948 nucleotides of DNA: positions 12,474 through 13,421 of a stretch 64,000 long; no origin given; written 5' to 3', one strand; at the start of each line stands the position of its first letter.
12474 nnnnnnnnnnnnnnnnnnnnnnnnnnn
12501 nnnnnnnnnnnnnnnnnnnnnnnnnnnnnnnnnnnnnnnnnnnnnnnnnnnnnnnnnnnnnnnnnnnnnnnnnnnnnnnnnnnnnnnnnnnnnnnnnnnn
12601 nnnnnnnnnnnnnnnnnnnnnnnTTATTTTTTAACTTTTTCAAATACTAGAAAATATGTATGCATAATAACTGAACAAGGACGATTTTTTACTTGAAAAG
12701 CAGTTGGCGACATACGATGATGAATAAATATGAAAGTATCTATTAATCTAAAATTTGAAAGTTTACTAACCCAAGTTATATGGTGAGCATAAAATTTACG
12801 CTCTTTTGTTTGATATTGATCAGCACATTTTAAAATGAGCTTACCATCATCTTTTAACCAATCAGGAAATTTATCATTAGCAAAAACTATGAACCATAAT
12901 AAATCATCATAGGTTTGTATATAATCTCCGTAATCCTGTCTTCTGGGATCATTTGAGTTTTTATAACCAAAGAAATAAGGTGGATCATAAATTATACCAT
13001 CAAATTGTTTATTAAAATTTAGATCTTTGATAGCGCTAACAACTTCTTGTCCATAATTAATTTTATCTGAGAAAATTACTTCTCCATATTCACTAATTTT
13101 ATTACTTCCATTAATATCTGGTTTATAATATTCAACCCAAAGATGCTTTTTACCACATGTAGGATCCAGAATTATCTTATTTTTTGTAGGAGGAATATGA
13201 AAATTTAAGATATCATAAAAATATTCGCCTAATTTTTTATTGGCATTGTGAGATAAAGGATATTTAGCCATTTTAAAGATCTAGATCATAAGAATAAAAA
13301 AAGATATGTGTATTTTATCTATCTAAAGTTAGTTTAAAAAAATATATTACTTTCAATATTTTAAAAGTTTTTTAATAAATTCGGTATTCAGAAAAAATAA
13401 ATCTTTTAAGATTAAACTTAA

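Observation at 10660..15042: GATC-type restriction-modification island (Dam-like MTase, second MTase, MutH/Sau3AI-like nuclease) between the rps19e cluster and a detached rpl12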

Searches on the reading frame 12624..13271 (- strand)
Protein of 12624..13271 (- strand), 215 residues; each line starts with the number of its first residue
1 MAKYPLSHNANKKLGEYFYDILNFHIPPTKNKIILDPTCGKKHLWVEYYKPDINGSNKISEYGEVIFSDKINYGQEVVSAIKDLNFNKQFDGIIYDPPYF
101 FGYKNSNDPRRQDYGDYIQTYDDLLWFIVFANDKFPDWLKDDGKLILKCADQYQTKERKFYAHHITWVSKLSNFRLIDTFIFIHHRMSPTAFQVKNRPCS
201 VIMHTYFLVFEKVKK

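Call 3: search_protein_families(library=pfam, proteins=[window:12624-13271:-], max_evalue=0.1)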
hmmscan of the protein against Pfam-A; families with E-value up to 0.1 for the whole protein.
window:12624-13271:- (215 aa): 1 family
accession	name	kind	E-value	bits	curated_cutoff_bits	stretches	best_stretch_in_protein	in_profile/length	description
PF01555.25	N6_N4_Mtase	-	0.0015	19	26.7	1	91-214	2-108/221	DNA methylase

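Call 4: search_protein_families(library=ncbifam, proteins=[window:12624-13271:-], max_evalue=0.1)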
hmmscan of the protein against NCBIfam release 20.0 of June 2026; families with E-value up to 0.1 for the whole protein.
window:12624-13271:- (215 aa): 1 family
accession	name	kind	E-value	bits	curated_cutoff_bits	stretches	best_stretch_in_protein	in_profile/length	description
NF006085.0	PRK08233.1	equivalog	0.02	14.7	198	1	75-178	65-161/184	hypothetical protein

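Call 7: search_protein_families(library=padloc, proteins=[window:12624-13271:-], max_evalue=0.1)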
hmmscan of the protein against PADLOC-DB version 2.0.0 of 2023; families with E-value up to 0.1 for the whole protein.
window:12624-13271:- (215 aa): 6 families
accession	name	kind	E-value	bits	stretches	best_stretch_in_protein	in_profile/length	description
PDLC03730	oMTase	-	5.3e-07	28.1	1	31-152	3-121/153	orphan methyltransferase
PDLC03353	MTase_II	-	1e-05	23.2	1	80-188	19-121/260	Type II methyltransferase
PDLC04134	mad2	-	0.0014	15.5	1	81-188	348-431/492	mads_2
PDLC03371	MTase_II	-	0.0023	15.5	1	72-117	13-57/260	Type II methyltransferase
PDLC03387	MTase_II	-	0.0036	14.5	1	76-163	18-100/289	Type II methyltransferase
PDLC03320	MTase_II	-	0.011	12.9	1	75-168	38-123/289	Type II methyltransferase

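Call 8: search_protein_families(library=phrogs, proteins=[window:12624-13271:-], max_evalue=0.1)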
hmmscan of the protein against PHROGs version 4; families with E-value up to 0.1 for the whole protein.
window:12624-13271:- (215 aa): 7 families
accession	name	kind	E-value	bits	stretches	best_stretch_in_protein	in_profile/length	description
phrog_24333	-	other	2.5e-16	60.8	1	18-215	44-229/238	DNA methyltransferase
phrog_954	-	other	1.7e-06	28.4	1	29-117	49-137/229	DNA methyltransferase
phrog_67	-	other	2.4e-06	27.9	1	89-168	142-219/743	DNA methyltransferase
phrog_6025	-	other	0.0043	17.7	1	90-189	31-115/192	DNA methyltransferase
phrog_22798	-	unknown function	0.03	16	0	139-169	55-85/113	-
phrog_11564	-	other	0.037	14.8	1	30-100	3-74/117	DNA methyltransferase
phrog_799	-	other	0.064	13.4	1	25-99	228-293/458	DNA methyltransferase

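Call 9: search_solved_structures(query=window:12624-13271:-, max_evalue=10, show_alignments=2)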
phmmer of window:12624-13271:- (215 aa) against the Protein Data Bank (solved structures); distinct sequences matched with E-value up to 10: 3.
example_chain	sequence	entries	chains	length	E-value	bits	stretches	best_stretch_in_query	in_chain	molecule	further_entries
9c3u_A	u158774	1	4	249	1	11.7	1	89-171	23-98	Methyltransferase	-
8os3_A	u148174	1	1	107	1.1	11.7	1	37-102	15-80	Titin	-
8urk_A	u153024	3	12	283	1.3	11.4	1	89-171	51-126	Methyltransferase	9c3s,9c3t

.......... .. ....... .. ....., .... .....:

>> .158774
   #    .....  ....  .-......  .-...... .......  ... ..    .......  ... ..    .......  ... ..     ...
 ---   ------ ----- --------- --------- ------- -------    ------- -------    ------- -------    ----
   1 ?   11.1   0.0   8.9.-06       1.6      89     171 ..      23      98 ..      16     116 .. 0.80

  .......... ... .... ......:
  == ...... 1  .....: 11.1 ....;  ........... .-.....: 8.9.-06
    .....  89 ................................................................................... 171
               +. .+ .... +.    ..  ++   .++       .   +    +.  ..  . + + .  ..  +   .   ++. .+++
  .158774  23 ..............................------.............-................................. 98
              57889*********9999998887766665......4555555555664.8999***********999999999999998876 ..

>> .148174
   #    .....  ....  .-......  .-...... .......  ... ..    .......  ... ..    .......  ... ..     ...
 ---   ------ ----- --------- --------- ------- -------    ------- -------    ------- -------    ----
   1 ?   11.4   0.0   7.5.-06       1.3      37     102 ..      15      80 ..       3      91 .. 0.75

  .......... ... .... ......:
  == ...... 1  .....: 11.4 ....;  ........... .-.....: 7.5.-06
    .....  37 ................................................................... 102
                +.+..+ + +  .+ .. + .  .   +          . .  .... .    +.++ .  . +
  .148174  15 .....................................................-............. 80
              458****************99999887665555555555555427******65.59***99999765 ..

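Call 23: find_homologous_proteins(query=window:12624-13271:-)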
Query window:12624-13271:- (215 aa): 181 proteins with E <= 0.001 among 261 candidates; the best 120 are listed.
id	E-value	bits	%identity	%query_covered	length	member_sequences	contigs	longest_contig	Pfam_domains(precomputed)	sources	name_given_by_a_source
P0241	5.7e-147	505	100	100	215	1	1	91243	-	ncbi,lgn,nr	ncbi:hypothetical protein JW865_07735 [Candidatus Bathyarchaeota archaeon]|nr:hypothetical protein [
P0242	1.3e-120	419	77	99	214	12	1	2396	-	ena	-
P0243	4.5e-120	417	79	99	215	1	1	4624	-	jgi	jgi:hypothetical protein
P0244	7.4e-120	416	80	99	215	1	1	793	-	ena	-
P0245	7.6e-118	410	77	99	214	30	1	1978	-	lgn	-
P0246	9.7e-118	409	77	99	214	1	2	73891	-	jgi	jgi:hypothetical protein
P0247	4.0e-116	404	77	100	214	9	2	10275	-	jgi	jgi:hypothetical protein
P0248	4.9e-116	404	77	99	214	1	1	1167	-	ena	-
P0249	7.6e-116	403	77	99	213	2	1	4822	-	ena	-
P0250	1.8e-115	402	78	100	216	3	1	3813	-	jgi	-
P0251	2.1e-115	402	76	100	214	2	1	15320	-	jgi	-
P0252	6.8e-115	400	77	99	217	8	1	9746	-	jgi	-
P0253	5.3e-112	391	72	100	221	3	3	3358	-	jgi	-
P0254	6.4e-112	390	76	99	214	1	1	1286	-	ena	-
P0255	2.0e-111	389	73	100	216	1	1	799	-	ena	-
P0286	1.2e-105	370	71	99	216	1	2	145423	-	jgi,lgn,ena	-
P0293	2.1e-104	366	71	99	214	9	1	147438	PF01555.25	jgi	jgi:hypothetical protein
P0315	1.0e-100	354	69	99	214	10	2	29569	-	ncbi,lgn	ncbi:MAG: hypothetical protein QXO44_03575 [Thermoplasmatales archaeon]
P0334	5.5e-97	341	67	99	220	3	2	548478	-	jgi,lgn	jgi:hypothetical protein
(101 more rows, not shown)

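Call 24: find_encoding_contigs(protein=P0334, flank=5000, max_places=2)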
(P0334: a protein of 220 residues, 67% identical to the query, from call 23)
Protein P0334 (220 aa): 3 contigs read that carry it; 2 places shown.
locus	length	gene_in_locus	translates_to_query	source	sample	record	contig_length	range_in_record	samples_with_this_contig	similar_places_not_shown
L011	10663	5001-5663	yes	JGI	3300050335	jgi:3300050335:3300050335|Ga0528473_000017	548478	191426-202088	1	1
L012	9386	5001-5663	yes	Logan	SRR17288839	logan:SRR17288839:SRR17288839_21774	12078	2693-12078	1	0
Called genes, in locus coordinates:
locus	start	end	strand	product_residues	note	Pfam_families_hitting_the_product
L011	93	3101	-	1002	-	PF00580:UvrD-helicase, PF13245:AAA_19, PF13604:AAA_30 (faint), PF13087:AAA_12 (faint), PF13361:UvrD_C, PF13538:UvrD_C_2 (faint), PF12705:PDDEXK_1, PF01930:Cas_Cas4 (weak)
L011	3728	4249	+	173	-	-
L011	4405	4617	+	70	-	-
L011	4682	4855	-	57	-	-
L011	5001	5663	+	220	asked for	-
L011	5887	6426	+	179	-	-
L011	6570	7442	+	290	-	PF02086:MethyltransfD12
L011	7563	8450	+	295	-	PF04556:DpnII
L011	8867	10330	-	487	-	PF00005:ABC_tran (faint)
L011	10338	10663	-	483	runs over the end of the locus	PF03237:Terminase_6N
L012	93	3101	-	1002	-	PF00580:UvrD-helicase, PF13245:AAA_19, PF13604:AAA_30 (faint), PF13087:AAA_12 (faint), PF13361:UvrD_C, PF13538:UvrD_C_2 (faint), PF12705:PDDEXK_1, PF01930:Cas_Cas4 (weak)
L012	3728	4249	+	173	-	-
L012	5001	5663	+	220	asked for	-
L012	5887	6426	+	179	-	-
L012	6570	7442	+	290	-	PF02086:MethyltransfD12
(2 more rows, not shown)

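Call 25: find_encoding_contigs(protein=P0293, flank=5000, max_places=2)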
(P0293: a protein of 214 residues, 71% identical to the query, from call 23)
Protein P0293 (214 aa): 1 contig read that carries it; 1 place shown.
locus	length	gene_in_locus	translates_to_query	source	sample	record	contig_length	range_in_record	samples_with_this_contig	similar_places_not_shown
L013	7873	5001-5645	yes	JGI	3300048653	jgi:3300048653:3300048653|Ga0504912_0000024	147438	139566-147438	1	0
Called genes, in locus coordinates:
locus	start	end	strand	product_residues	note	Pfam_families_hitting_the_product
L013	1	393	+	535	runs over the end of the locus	PF01921:tRNA-synt_1f, PF19269:Anticodon_2 (weak)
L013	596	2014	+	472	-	PF01523:PmbA_TldD_1st, PF19290:PmbA_TldD_2nd (weak), PF19289:PmbA_TldD_3rd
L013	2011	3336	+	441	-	PF19289:PmbA_TldD_3rd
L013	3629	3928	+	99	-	-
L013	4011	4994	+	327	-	PF04556:DpnII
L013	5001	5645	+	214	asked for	PF01555:N6_N4_Mtase (faint)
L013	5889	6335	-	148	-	-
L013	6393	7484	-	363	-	PF27126:NmeDI_C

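Call 26: find_encoding_contigs(protein=P0315, flank=5000, max_places=2)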
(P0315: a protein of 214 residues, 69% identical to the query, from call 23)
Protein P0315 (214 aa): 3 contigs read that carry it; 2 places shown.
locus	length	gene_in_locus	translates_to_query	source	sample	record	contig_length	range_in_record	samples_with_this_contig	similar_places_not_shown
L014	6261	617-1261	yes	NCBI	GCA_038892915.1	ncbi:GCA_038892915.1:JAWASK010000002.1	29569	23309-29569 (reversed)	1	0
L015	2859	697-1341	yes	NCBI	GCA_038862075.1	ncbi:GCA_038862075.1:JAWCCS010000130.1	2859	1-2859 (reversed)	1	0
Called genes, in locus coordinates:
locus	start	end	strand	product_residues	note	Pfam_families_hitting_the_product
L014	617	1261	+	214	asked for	-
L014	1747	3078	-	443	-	PF03972:MmgE_PrpD_N, PF19305:MmgE_PrpD_C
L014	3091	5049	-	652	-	PF07973:tRNA_SAD, PF00587:tRNA-synt_2b, PF03129:HGTP_anticodon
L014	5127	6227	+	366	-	PF07885:Ion_trans_2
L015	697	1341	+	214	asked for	-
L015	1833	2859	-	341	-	PF03972:MmgE_PrpD_N, PF19305:MmgE_PrpD_C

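Call 49: search_solved_structures(query=A2, max_evalue=10, show_alignments=2)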
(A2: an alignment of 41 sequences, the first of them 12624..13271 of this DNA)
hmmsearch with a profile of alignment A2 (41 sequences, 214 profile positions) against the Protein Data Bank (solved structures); distinct sequences matched with E-value up to 10: 5.
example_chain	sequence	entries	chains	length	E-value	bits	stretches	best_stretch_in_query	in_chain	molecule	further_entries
9h1z_A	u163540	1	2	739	0.2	14.4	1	9-95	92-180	2'-5'-oligoadenylate synthase 2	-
8rdl_A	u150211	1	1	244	0.36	13.5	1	28-106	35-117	ToxA protein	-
4xa3_A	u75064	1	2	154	0.55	13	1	109-141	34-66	Gp7-MYH7(1361-1425)-Eb1 chimera protein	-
9c3u_A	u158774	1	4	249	0.64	12.7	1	80-170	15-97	Methyltransferase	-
8urk_A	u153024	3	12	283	0.72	12.6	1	77-170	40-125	Methyltransferase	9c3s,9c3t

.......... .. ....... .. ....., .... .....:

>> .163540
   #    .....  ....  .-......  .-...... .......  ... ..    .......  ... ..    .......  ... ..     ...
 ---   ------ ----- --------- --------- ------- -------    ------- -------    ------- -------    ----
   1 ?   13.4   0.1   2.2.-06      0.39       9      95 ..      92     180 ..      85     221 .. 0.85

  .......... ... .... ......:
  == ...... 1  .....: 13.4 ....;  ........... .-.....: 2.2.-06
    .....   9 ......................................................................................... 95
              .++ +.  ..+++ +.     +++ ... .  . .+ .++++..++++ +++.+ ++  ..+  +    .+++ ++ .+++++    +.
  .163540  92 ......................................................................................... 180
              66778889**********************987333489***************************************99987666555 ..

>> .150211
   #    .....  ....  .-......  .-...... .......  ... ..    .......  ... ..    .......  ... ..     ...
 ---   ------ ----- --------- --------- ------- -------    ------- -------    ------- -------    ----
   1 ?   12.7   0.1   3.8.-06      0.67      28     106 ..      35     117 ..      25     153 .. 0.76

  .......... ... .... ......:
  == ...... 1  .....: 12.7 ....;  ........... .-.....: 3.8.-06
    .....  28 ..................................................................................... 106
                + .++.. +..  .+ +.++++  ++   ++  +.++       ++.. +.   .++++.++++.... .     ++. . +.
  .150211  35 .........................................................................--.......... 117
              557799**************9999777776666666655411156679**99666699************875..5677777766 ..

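Call 52: find_related_loci(query=A2, collection=viral_contigs, flank=6000)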
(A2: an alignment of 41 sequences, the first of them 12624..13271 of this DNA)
Query A2 (215 aa) in viral_contigs; peptide patterns used: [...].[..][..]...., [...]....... (x = any residue, [..] = any of these).
34 stretches matched a pattern; 6 encode a relative of the query (tblastn E <= 1e-3); 5 distinct loci.
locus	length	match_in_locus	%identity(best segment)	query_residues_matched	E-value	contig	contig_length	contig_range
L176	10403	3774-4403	67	1-214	5e-100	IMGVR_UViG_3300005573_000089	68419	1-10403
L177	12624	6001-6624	44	1-213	2e-50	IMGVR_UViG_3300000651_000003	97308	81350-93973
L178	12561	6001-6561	25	18-211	4e-7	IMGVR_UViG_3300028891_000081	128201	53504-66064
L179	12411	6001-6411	24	87-214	1e-5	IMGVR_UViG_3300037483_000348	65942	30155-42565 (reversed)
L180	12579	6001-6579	26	12-212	3e-5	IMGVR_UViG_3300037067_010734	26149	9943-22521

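Call 53: find_encoding_contigs(protein=P0286, flank=5000, max_places=2)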
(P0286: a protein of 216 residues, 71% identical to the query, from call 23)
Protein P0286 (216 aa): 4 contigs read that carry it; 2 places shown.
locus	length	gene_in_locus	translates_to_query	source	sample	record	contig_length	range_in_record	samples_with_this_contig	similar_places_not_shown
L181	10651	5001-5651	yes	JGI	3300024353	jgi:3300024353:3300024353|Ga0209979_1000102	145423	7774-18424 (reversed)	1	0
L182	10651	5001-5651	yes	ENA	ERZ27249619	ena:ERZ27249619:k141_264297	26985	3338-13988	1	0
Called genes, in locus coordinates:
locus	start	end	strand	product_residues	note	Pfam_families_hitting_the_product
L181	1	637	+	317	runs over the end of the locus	PF02558:ApbA, PF08546:ApbA_C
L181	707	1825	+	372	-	PF06050:HGD-D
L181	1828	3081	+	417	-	PF06050:HGD-D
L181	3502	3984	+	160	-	-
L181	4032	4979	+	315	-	PF04556:DpnII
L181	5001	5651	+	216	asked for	-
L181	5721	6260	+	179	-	-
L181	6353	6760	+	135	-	-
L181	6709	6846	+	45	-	-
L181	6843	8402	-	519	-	PF00501:AMP-binding, PF13193:AMP-binding_C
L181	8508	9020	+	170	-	PF13279:4HBT_2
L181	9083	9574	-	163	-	PF10604:Polyketide_cyc2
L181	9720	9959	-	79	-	-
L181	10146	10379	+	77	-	PF07411:DUF1508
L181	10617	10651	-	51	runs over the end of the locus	-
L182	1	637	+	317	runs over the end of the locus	PF02558:ApbA, PF08546:ApbA_C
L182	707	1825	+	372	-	PF06050:HGD-D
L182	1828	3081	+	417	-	PF06050:HGD-D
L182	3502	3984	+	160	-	-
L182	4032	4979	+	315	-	PF04556:DpnII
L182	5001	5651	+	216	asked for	-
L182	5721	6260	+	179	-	-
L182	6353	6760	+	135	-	-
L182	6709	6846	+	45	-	-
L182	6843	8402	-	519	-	PF00501:AMP-binding, PF13193:AMP-binding_C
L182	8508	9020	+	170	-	PF13279:4HBT_2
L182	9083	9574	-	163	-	PF10604:Polyketide_cyc2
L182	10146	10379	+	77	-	PF07411:DUF1508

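Call 55: predict_structure(alignment_id=A2)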
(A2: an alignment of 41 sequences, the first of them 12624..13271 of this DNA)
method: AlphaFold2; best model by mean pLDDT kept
length: 215 residues; sequences in the alignment: 41
mean_pLDDT: 87.4   pTM: 0.88
mean pLDDT of the five models: 87.4, 85.6, 85.2, 83.1, 80.6
residues with pLDDT >= 90: 115; 70-90: 79; 50-70: 19; < 50: 2
segments of 3 or more residues with pLDDT < 50: none
pLDDT, mean of each block of 10 residues (from residue 1): 63 92 97 93 93 91 93 85 93 92 75 78 93 98 96 84 95 98 68 68 88 88
secondary structure, 60 per line:
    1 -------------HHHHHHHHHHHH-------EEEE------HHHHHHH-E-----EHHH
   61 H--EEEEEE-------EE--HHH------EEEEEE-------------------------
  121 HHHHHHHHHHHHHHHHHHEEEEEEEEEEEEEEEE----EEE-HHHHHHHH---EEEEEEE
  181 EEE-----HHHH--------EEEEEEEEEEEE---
elements in order: H14-25 E33-36 H43-49 H58-61 E64-69 E90-95 H121-138 E139-154 E159-161 H163-170 E174-183 H189-192 E201-212

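Call 85: search_dna_similar(query=window:12624-13271:-, collection=phages, mode=protein, max_evalue=0.001, max_rows=15)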
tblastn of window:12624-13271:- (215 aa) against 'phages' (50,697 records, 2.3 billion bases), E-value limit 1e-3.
No match.

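Call 94: search_protein_families(library=padloc, proteins=[L011:7563-8450:+], max_evalue=1e-10)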
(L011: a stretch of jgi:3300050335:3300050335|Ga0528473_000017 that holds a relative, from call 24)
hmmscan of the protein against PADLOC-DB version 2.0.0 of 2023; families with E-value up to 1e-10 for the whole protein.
L011:7563-8450:+ (295 aa): 2 families
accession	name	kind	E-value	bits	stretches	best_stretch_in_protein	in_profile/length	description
PDLC03548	REase_II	-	5.3e-56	188.1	1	14-284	5-285/290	Type II restriction enzyme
PDLC03569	REase_II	-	1.3e-18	65.9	1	115-275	16-191/205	Type II restriction enzyme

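Call 106: search_protein_families(library=pfam, proteins=[L181:5721-6260:+], max_evalue=0.01)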
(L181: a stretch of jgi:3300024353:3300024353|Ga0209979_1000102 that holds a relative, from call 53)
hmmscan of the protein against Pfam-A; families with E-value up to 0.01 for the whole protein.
L181:5721-6260:+ (179 aa): 0 families
